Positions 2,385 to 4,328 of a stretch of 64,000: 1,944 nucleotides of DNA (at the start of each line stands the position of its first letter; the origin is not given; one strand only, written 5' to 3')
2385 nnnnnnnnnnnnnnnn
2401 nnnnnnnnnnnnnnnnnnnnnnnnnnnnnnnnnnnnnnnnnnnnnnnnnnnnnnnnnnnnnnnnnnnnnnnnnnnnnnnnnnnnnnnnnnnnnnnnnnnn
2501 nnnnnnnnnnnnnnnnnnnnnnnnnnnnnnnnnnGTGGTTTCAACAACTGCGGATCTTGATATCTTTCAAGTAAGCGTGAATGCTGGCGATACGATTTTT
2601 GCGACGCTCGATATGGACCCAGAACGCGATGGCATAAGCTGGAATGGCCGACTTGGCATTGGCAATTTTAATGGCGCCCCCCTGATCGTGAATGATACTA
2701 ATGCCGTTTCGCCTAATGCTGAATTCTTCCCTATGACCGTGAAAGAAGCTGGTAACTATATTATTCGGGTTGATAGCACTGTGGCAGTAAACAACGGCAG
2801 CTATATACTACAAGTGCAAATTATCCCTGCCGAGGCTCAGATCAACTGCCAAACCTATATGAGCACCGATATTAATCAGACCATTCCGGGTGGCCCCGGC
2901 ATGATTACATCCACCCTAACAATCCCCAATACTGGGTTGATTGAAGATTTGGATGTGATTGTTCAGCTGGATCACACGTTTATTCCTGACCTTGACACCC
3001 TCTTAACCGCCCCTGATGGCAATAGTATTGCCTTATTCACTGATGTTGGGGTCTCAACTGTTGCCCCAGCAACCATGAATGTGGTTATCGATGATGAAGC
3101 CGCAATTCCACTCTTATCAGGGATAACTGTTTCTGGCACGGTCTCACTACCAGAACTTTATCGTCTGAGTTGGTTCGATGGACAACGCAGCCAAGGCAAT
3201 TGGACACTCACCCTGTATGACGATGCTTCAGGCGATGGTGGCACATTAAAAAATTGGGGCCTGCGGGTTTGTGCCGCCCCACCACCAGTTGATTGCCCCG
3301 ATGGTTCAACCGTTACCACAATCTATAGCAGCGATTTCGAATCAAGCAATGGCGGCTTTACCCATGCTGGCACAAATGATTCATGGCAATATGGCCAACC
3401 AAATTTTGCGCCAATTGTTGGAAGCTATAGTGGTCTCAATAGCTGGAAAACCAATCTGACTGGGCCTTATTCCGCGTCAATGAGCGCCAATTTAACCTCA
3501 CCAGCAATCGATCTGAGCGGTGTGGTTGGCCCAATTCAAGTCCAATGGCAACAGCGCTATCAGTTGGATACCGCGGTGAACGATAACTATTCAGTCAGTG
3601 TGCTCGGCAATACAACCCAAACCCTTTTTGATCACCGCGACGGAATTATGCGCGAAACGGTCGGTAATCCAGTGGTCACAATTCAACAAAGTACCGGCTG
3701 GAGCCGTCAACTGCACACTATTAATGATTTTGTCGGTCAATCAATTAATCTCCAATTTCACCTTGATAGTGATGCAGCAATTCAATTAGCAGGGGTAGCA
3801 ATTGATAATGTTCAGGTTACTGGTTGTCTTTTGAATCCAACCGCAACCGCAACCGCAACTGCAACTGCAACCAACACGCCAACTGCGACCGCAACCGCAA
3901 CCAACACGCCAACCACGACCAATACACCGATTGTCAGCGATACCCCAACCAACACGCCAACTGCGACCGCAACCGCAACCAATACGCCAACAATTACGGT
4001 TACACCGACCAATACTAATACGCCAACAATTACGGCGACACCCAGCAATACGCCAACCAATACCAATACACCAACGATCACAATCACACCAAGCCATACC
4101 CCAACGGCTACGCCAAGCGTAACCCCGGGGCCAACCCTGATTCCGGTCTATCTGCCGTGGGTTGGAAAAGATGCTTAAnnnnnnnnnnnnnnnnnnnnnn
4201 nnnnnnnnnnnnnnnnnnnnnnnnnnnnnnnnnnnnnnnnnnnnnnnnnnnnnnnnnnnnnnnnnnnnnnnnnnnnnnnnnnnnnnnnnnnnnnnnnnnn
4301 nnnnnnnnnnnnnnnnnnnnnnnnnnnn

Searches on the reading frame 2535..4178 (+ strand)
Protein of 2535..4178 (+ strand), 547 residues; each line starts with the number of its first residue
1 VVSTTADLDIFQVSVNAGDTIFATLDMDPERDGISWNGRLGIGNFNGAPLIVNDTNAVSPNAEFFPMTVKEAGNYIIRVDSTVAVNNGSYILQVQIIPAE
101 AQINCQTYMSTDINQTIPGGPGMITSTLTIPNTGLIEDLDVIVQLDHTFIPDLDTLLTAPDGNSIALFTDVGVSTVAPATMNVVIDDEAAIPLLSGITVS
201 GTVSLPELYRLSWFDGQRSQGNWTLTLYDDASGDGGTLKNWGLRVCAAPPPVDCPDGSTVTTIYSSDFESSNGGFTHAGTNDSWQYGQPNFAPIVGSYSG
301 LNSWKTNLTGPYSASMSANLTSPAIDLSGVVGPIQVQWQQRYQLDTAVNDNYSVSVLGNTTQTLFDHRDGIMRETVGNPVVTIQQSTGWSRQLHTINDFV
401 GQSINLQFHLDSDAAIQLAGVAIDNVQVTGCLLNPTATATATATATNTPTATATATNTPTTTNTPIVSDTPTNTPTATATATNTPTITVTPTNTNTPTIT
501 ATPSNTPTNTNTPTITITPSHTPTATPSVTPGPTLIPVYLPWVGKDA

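Call 42: search_protein_families(library=pfam, proteins=[window:2535-4178:+])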
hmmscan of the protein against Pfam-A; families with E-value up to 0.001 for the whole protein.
window:2535-4178:+ (547 aa): 2 families
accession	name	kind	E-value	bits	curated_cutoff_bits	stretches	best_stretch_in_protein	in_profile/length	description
PF01483.27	P_proprotein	-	5.5e-11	42.9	21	1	137-244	2-85/86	Proprotein convertase P-domain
PF20773.4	InhA-like_MAM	-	1.2e-06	28.6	26.9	1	336-429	67-163/191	Immune inhibitor A-like, MAM domain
